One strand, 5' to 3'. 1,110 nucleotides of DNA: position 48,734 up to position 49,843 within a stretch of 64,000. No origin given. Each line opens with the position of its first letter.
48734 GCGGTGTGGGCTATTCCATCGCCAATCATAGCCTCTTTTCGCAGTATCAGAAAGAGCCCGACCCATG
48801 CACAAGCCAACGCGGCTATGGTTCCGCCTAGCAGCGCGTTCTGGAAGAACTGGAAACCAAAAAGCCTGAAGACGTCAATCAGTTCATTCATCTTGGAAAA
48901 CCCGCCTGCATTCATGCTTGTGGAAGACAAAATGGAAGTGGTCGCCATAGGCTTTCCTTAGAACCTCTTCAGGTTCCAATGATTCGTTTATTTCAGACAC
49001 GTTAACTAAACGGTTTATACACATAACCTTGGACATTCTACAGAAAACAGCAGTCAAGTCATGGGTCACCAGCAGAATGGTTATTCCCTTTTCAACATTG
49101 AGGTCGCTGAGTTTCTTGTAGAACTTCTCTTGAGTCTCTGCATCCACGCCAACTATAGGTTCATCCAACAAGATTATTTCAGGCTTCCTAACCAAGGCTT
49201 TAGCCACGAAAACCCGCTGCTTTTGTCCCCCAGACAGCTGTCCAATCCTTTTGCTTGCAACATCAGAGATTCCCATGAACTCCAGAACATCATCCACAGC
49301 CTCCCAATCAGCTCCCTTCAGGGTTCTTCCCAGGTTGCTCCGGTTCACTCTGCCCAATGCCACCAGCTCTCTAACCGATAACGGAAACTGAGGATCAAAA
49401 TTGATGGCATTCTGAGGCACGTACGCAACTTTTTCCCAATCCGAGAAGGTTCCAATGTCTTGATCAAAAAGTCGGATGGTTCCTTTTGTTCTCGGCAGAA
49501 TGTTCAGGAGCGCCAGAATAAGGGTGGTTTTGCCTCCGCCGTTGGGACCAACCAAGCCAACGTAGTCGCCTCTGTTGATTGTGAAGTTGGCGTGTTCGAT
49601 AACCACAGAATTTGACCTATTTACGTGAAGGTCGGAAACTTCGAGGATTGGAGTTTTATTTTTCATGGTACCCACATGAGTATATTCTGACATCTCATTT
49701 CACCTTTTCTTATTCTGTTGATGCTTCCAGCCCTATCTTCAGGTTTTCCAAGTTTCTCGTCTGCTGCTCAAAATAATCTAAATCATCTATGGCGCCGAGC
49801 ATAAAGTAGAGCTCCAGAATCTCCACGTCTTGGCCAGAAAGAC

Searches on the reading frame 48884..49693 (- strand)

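Call 51: search_protein_families(library=pfam, proteins=[window:48884-49693:-], max_evalue=0.00001)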
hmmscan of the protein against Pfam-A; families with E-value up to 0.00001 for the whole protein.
window:48884-49693:- (269 aa): 2 families
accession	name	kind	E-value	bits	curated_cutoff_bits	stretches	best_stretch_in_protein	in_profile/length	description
PF00005.33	ABC_tran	-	1.3e-28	100.8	25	1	33-180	2-136/137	ABC transporter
PF13304.12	AAA_21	-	9.5e-10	39.5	27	0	151-213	236-300/304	AAA domain, putative AbiEii toxin, Type IV TA system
